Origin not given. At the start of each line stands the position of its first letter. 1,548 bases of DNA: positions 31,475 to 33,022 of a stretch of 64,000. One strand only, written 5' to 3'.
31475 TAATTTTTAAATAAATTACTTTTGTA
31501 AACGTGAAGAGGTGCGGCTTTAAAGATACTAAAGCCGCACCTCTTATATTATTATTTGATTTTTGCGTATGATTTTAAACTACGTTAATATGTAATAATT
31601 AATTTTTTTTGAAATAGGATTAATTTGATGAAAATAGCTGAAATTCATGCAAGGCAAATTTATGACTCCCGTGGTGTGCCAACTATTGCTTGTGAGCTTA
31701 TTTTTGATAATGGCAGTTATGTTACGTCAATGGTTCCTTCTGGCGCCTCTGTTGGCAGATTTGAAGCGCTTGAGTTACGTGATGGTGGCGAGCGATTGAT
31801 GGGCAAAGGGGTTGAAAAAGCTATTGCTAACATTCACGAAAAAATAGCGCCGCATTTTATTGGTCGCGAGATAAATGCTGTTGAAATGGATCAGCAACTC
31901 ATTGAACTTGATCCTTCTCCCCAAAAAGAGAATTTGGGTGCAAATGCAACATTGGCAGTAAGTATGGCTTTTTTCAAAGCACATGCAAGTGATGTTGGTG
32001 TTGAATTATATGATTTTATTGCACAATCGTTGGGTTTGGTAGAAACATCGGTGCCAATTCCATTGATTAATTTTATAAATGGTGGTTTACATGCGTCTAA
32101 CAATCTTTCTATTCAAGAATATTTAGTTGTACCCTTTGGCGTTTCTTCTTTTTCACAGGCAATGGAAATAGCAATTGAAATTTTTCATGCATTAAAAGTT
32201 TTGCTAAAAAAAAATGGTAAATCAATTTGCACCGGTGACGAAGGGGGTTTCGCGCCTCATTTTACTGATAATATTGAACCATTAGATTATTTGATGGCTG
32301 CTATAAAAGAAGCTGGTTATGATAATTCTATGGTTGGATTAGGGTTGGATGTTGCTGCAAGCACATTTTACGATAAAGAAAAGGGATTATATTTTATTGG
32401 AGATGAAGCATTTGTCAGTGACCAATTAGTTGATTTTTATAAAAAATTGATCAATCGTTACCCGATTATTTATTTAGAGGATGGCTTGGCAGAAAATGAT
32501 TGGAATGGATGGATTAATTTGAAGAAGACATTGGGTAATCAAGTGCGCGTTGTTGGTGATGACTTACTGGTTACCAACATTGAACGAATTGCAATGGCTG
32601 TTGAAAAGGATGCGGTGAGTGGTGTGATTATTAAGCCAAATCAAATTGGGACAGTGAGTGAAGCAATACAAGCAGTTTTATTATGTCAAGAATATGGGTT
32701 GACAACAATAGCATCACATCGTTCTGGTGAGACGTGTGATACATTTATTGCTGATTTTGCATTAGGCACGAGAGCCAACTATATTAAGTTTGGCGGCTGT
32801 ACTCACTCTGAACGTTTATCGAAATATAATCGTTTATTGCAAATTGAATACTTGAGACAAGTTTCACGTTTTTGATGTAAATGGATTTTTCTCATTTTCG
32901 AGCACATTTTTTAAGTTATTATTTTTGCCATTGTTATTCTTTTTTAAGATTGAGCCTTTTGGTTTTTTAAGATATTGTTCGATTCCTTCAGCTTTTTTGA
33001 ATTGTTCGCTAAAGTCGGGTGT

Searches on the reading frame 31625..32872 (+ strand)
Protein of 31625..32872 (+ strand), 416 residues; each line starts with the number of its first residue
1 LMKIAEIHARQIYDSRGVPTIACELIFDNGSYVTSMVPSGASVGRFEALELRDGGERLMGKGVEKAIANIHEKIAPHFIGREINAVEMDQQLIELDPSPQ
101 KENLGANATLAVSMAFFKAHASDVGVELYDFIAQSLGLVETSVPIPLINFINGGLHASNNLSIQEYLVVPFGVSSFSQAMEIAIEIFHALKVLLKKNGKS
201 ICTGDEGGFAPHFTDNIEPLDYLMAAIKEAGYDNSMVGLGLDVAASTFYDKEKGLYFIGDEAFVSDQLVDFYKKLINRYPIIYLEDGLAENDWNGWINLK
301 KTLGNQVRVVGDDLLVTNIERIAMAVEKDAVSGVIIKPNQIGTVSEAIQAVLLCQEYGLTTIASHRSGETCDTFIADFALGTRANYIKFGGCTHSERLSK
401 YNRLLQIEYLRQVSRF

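Call 55: search_protein_families(library=pfam, proteins=[window:31625-32872:+], max_evalue=0.0001)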
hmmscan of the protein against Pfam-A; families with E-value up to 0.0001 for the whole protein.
window:31625-32872:+ (416 aa): 4 families
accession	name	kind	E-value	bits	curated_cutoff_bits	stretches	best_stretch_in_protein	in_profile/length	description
PF00113.28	Enolase_C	-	1.1e-91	307.7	21.5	1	142-408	3-278/296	Enolase, C-terminal TIM barrel domain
PF03952.21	Enolase_N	-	3.1e-42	144.3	35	1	4-132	1-131/131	Enolase, N-terminal domain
PF07476.17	MAAL_C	-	1.4e-05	24.9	27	1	301-370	134-202/249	Methylaspartate ammonia-lyase C-terminus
PF13378.12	MR_MLE_C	-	5.5e-05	23.4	29.4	1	267-362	59-151/219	Enolase C-terminal domain-like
